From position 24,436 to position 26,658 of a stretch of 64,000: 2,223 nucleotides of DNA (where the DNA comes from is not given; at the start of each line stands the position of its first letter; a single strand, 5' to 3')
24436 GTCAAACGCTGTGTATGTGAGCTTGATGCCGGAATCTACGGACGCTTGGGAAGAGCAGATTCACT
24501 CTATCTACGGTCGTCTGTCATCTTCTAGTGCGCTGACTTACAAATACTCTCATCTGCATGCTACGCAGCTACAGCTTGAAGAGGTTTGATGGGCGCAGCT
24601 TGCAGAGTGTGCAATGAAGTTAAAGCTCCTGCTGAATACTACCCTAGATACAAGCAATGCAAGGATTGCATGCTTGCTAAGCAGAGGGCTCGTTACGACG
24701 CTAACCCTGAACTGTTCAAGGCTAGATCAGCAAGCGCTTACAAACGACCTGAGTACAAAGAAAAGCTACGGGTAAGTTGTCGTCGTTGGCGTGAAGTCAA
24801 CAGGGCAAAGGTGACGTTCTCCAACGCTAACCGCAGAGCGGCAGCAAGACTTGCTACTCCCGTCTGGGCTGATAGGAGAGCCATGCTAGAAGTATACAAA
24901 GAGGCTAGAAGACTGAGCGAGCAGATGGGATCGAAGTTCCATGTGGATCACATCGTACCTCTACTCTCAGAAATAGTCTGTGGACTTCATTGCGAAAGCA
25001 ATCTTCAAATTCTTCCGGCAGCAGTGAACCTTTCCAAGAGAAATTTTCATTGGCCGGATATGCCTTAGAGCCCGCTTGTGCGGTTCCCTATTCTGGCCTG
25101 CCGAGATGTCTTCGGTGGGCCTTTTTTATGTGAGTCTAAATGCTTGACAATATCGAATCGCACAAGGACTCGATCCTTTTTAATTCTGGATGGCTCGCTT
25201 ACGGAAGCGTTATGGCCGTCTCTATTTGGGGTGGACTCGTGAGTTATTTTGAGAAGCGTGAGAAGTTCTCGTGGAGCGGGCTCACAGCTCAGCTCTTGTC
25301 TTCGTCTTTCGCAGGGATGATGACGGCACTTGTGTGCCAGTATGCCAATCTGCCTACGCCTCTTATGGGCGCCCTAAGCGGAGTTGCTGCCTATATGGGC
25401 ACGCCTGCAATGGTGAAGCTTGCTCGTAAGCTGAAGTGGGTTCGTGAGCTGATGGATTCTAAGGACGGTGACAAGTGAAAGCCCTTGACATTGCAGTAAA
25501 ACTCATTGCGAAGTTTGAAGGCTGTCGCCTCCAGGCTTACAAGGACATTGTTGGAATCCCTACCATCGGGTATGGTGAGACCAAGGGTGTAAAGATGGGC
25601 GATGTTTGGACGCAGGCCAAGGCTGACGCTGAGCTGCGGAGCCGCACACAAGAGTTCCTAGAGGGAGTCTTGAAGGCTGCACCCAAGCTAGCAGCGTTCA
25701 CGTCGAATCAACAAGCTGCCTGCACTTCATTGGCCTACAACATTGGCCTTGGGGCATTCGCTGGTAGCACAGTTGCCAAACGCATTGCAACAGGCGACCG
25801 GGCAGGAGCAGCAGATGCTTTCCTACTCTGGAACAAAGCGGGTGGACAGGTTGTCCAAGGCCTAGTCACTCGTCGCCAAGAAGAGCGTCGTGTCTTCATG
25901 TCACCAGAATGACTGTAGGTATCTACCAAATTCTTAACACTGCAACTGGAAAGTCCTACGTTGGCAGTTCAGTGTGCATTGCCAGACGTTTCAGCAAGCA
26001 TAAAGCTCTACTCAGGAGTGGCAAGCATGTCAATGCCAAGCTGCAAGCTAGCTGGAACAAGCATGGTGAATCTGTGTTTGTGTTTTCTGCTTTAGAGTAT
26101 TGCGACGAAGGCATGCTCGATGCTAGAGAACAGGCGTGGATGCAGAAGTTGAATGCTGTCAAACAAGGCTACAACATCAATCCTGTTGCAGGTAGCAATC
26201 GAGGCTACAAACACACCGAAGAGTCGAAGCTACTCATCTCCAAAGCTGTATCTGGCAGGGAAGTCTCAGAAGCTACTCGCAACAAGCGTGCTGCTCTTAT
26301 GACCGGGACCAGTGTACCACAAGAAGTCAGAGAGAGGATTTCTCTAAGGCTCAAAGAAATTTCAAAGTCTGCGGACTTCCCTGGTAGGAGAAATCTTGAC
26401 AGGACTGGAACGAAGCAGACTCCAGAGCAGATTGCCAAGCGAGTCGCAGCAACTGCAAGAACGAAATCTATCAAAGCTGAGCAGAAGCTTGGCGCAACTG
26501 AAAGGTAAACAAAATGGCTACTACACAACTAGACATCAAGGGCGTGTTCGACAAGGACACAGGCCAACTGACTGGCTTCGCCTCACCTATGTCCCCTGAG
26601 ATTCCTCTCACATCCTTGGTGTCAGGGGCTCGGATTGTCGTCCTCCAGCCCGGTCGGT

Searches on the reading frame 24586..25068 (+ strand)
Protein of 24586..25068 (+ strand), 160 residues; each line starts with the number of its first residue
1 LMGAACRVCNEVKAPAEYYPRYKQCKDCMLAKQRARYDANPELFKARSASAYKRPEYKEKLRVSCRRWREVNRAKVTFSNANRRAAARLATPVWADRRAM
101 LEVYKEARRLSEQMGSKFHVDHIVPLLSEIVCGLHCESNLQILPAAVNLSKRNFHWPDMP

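Call 4: search_protein_families(library=pfam, proteins=[window:24586-25068:+], max_evalue=0.01)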
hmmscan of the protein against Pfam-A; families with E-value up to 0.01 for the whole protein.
window:24586-25068:+ (160 aa): 0 families

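Call 7: search_protein_families(library=phrogs, proteins=[window:24586-25068:+], max_evalue=0.01)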
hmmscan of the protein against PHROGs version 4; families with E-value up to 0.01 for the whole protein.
window:24586-25068:+ (160 aa): 4 families
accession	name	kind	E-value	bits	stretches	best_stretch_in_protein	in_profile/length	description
phrog_26577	-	unknown function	6e-27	95.3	1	69-160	21-112/119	-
phrog_1035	-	DNA, RNA and nucleotide metabolism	5.5e-19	70.1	1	2-154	61-213/271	endonuclease VII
phrog_2340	-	DNA, RNA and nucleotide metabolism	8.7e-05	23.7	1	5-88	10-100/171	endonuclease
phrog_30859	-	unknown function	0.0001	24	1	2-92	1-92/117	-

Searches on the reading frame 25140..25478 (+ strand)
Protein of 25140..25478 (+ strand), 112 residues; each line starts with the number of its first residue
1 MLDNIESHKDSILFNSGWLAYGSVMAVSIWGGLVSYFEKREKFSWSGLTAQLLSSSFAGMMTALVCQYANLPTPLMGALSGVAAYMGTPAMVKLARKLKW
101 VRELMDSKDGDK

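Call 7: search_protein_families(library=phrogs, proteins=[window:25140-25478:+], max_evalue=0.01)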
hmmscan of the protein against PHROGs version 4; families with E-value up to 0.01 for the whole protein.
window:25140-25478:+ (112 aa): 3 families
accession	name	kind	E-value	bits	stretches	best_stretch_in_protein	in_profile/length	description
phrog_785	-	lysis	3.4e-19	69.5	1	15-97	11-96/107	holin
phrog_6384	-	lysis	3.4e-11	43.8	1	23-97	20-97/111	holin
phrog_2073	-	lysis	0.00021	22.6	1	20-97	10-95/104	holin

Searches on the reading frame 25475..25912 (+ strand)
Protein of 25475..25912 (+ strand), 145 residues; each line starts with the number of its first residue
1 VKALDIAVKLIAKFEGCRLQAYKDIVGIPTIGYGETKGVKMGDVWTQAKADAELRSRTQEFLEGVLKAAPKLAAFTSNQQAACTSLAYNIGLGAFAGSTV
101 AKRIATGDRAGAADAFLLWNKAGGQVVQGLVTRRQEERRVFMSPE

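Call 63: search_protein_families(library=ncbifam, proteins=[window:25475-25912:+], max_evalue=0.01)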
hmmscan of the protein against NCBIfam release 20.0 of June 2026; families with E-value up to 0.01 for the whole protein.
window:25475-25912:+ (145 aa): 2 families
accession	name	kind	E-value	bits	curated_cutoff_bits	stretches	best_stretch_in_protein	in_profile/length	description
NF058676.1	BaGTA_endo_BgtA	equivalog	1.1e-24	87.2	315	1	8-141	9-145/220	gene transfer agent endolysin BgtA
NF051871.1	LysLocSpmX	equivalog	4.1e-14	52.6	700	1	6-144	10-150/430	lysozyme-family localization factor SpmX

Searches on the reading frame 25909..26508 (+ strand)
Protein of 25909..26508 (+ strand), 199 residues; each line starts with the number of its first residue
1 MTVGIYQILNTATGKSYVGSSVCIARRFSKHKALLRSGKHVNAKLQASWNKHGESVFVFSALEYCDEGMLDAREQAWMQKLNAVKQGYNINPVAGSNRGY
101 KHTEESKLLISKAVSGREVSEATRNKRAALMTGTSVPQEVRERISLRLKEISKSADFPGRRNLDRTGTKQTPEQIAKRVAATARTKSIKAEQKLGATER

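Call 4: search_protein_families(library=pfam, proteins=[window:25909-26508:+], max_evalue=0.01)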
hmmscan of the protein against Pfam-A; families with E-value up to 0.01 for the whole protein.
window:25909-26508:+ (199 aa): 2 families
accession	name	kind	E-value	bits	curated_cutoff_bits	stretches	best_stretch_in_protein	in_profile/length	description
PF01541.30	GIY-YIG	-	1e-08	35.8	22.6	1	4-89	3-78/78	GIY-YIG catalytic domain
PF07460.16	NUMOD3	-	8.8e-05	22.8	20.4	1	99-116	1-18/37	NUMOD3 motif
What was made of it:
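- Checked: GIY-YIG plus NUMOD3 at 25909-26508, and a tyrosine integrase at 29493-30494 on the minus strand (call 4).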

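Call 7: search_protein_families(library=phrogs, proteins=[window:25909-26508:+], max_evalue=0.01)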
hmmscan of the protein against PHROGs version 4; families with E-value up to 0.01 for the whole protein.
window:25909-26508:+ (199 aa): 8 families
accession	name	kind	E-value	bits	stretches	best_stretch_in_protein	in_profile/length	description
phrog_7168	-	DNA, RNA and nucleotide metabolism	1.7e-25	91.1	1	4-178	3-177/284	homing endonuclease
phrog_314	-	DNA, RNA and nucleotide metabolism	7.8e-25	88.8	1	1-151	177-338/574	homing endonuclease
phrog_5123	-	DNA, RNA and nucleotide metabolism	3.6e-13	50.7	1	3-94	2-92/152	homing endonuclease with GIY-YIG motif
phrog_19446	-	DNA, RNA and nucleotide metabolism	2.4e-07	31.5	1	5-134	4-132/254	homing endonuclease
phrog_13862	-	DNA, RNA and nucleotide metabolism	3.9e-06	27.9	1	2-59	27-82/112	endonuclease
phrog_3404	-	DNA, RNA and nucleotide metabolism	0.0013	19.6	1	3-83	3-81/235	HNH endonuclease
phrog_655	-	DNA, RNA and nucleotide metabolism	0.0063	17.5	0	85-152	129-174/343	homing endonuclease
phrog_16880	-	DNA, RNA and nucleotide metabolism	0.0074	17.2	0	2-33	6-37/162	endonuclease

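Call 62: search_protein_families(library=padloc, proteins=[window:25909-26508:+], max_evalue=0.1)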
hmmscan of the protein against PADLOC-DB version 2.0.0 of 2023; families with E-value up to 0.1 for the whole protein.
window:25909-26508:+ (199 aa): 6 families
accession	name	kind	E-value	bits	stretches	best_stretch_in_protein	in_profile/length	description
PDLC03701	HEase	-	4.3e-21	73.9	1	1-93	1-95/271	homing endonuclease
PDLC03693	HEase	-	7e-11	39.9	1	3-118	108-221/313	homing endonuclease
PDLC03973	UzuA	-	1.6e-09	35.7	1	3-91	184-278/278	-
PDLC03679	HEase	-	3e-07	28.5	1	4-107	3-107/257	homing endonuclease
PDLC03974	UzuA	-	2e-06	25.4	1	4-91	215-310/310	-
PDLC03677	HEase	-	0.035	11.5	1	3-32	49-78/359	homing endonuclease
